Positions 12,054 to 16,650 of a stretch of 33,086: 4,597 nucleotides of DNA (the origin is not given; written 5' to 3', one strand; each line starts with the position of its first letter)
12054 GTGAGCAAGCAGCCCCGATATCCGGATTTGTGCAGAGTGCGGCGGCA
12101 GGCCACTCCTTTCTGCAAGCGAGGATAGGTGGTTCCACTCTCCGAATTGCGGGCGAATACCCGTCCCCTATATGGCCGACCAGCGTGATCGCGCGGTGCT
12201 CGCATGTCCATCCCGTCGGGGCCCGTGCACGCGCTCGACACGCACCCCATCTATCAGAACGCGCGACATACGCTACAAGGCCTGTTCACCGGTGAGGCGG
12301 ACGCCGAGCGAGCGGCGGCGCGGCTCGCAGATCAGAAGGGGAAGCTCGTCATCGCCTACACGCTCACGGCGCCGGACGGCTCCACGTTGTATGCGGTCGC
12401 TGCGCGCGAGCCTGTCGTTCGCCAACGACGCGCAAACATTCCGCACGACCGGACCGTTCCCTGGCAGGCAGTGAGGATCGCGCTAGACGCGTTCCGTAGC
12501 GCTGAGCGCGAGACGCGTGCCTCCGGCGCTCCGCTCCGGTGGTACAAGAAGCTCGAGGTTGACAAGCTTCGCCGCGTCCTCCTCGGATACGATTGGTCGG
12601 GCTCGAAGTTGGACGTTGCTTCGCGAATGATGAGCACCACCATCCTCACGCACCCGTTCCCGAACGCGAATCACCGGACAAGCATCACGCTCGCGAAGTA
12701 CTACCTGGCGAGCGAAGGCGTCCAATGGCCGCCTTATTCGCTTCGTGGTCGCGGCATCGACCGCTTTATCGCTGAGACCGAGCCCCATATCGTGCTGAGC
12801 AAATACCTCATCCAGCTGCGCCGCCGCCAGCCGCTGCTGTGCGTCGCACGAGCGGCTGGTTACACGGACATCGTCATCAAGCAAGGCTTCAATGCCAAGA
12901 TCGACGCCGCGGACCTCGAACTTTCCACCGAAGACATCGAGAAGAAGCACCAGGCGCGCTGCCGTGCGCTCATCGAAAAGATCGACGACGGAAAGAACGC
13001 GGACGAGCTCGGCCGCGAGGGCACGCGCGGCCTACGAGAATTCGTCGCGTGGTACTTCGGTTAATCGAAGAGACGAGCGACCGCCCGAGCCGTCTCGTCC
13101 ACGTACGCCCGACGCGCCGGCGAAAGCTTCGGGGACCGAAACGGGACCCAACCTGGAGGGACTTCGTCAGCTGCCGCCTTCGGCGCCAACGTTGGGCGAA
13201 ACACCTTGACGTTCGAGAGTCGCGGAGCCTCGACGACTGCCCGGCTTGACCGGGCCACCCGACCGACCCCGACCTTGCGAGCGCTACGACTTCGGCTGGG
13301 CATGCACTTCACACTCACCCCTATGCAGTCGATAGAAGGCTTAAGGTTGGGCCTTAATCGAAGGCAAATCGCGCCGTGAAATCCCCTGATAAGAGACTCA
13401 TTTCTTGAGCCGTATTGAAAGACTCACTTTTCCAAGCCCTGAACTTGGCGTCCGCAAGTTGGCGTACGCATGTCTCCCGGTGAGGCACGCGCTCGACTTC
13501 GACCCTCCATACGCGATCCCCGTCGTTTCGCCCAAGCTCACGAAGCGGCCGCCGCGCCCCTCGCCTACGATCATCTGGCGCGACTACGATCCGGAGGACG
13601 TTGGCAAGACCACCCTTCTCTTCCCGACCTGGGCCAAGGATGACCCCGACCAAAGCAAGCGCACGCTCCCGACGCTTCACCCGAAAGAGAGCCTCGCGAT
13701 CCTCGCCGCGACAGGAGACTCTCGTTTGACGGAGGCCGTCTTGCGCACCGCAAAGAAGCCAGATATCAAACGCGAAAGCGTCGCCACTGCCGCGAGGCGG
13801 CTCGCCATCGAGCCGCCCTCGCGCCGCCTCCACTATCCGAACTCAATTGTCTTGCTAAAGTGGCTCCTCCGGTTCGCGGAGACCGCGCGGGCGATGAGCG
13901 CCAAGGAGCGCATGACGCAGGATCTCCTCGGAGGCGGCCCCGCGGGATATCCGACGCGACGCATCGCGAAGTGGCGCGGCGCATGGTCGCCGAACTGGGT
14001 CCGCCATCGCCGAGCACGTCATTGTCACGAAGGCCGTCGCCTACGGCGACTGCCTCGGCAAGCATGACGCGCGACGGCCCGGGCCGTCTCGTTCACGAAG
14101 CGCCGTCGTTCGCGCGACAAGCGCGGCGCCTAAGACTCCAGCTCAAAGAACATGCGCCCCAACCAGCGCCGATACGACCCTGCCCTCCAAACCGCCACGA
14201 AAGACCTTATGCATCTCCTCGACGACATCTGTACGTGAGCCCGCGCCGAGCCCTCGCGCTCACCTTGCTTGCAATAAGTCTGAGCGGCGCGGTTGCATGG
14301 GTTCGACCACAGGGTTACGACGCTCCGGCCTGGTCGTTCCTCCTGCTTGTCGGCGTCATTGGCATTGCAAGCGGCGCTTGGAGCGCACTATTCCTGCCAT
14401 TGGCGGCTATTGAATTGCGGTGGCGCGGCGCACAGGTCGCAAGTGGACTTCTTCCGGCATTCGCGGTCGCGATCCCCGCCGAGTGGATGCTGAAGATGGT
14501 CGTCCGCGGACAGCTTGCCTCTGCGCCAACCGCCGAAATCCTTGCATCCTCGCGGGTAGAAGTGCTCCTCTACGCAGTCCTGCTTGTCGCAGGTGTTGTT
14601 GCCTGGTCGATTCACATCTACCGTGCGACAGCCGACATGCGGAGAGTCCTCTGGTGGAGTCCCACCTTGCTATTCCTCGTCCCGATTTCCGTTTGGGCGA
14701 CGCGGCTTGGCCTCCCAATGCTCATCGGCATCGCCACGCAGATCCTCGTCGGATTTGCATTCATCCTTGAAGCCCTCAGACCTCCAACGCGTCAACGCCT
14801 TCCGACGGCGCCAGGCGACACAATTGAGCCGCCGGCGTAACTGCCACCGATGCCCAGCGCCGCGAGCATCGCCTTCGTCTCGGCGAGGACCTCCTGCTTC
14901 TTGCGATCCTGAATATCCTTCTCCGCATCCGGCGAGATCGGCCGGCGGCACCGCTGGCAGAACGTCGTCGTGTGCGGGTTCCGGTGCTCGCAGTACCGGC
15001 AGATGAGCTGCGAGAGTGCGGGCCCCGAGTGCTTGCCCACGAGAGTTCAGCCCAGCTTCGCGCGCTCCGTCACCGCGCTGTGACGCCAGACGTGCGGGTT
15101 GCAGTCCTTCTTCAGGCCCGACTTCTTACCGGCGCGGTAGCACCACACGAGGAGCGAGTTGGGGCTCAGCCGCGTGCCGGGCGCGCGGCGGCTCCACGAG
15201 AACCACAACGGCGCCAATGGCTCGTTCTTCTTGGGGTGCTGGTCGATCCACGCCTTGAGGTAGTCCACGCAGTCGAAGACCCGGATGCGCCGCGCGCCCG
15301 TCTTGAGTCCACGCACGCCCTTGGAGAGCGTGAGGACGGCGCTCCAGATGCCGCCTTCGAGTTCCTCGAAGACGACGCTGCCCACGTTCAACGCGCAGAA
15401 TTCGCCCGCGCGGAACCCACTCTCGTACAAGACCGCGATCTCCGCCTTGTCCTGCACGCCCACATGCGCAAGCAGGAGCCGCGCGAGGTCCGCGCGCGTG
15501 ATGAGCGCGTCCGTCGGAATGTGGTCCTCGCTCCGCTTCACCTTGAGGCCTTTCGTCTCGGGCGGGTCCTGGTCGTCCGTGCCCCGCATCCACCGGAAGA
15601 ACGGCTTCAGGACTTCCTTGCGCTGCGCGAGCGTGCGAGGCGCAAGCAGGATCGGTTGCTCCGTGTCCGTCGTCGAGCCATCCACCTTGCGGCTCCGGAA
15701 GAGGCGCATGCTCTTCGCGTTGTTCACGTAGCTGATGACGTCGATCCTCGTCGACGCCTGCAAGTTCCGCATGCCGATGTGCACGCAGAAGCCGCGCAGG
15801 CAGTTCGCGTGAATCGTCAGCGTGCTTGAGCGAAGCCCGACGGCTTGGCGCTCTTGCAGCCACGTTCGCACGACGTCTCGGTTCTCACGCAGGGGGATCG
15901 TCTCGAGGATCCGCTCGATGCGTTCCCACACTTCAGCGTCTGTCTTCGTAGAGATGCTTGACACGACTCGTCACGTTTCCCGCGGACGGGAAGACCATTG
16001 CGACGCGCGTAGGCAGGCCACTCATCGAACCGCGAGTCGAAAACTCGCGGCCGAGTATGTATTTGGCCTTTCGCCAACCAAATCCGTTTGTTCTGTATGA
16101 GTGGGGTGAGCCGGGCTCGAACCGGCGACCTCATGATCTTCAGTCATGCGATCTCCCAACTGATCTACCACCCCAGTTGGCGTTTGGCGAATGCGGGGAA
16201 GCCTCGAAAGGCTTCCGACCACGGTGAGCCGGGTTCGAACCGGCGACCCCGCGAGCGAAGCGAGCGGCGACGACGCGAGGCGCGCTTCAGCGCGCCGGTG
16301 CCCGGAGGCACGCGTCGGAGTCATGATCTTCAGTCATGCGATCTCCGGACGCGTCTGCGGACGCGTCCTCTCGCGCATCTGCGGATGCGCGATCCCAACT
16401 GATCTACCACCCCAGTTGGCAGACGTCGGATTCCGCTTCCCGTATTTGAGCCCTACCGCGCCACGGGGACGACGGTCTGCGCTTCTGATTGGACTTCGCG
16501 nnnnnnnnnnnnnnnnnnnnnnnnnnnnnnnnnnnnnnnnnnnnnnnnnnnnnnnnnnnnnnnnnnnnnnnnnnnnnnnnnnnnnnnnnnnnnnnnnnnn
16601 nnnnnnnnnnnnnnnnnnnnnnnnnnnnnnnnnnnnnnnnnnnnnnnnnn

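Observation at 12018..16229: Three-way junction homology around tRNA-Phe points to site-specific integration, with two competing att models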

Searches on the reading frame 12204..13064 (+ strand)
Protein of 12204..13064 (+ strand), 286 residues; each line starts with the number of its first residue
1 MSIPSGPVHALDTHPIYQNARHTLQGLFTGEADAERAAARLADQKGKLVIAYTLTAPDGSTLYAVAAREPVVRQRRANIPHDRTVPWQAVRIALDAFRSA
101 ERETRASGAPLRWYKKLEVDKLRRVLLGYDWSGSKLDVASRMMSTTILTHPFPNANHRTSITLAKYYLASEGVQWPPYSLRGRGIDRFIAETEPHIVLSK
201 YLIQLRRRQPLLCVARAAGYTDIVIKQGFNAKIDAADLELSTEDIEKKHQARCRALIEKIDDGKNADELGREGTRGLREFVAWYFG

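Call 9: search_protein_families(library=pfam, proteins=[window:12204-13064:+], max_evalue=0.01)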
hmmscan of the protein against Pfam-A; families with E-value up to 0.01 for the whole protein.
window:12204-13064:+ (286 aa): 0 families

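Call 78: search_protein_families(library=ncbifam, proteins=[window:12204-13064:+], max_evalue=0.01)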
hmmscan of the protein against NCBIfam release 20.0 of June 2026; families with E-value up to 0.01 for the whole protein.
window:12204-13064:+ (286 aa): 1 family
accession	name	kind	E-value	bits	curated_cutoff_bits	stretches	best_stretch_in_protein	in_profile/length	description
TIGR01550.1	DOC_P1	subfamily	0.0007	19.8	38.65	1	139-174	55-90/122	type II toxin-antitoxin system death-on-curing family toxin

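Call 91: search_protein_families(library=padloc, proteins=[window:12204-13064:+], max_evalue=0.001)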
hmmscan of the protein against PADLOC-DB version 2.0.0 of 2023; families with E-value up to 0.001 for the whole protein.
window:12204-13064:+ (286 aa): 0 families

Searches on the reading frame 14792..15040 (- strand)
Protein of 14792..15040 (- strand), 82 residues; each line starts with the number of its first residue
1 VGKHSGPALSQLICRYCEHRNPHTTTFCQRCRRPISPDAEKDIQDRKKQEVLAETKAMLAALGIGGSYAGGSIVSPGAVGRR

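Call 9: search_protein_families(library=pfam, proteins=[window:14792-15040:-], max_evalue=0.01)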
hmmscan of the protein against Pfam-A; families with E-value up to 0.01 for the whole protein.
window:14792-15040:- (82 aa): 1 family
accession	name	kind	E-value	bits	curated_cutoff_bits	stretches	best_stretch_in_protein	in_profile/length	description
PF12773.13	DZR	-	0.0028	18.2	27.3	1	14-36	1-23/45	Double zinc ribbon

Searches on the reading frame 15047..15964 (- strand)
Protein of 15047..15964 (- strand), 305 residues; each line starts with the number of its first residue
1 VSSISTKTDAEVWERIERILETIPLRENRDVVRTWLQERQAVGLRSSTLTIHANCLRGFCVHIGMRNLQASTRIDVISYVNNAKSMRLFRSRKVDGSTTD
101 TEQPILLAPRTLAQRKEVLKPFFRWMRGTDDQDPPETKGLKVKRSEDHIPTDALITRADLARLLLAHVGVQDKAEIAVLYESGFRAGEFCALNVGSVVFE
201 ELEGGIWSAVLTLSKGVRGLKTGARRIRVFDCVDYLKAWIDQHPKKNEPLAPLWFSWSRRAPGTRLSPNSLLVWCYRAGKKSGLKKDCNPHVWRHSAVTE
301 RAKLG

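Call 9: search_protein_families(library=pfam, proteins=[window:15047-15964:-], max_evalue=0.01)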
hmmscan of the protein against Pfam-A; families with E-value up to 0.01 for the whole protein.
window:15047-15964:- (305 aa): 1 family
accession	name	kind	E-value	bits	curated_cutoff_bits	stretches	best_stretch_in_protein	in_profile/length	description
PF00589.27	Phage_integrase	-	3.2e-09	37.2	27.1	1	169-300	21-139/172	Phage integrase family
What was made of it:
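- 14792..15964 (-): Tyrosine-recombinase pseudogene. It has an in-frame TGA at 15047-15049 and a ~39-codon deletion that removes the W...Y catalytic segment. The C-terminal CxxC...CxxC zinc ribbon is retained. Pfam PF00589, E=3e-9 (call 9).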

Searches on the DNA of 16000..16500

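Call 82: search_rna_families(source=window, start=16000, end=16500, threshold=evalue, max_evalue=1, show_alignments=2)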
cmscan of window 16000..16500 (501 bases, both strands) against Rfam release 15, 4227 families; matches with E-value up to 1: 2.
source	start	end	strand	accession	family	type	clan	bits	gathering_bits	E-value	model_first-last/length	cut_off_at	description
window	16102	16174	-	RF00005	tRNA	Gene; tRNA;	CL00001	64.8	29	6.5e-14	1-71/71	no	tRNA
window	16101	16174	+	RF04354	Plastid-ycf2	Cis-reg;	-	19.8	65.7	0.17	1-75/75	no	Plastid-ycf2 5UTR RNA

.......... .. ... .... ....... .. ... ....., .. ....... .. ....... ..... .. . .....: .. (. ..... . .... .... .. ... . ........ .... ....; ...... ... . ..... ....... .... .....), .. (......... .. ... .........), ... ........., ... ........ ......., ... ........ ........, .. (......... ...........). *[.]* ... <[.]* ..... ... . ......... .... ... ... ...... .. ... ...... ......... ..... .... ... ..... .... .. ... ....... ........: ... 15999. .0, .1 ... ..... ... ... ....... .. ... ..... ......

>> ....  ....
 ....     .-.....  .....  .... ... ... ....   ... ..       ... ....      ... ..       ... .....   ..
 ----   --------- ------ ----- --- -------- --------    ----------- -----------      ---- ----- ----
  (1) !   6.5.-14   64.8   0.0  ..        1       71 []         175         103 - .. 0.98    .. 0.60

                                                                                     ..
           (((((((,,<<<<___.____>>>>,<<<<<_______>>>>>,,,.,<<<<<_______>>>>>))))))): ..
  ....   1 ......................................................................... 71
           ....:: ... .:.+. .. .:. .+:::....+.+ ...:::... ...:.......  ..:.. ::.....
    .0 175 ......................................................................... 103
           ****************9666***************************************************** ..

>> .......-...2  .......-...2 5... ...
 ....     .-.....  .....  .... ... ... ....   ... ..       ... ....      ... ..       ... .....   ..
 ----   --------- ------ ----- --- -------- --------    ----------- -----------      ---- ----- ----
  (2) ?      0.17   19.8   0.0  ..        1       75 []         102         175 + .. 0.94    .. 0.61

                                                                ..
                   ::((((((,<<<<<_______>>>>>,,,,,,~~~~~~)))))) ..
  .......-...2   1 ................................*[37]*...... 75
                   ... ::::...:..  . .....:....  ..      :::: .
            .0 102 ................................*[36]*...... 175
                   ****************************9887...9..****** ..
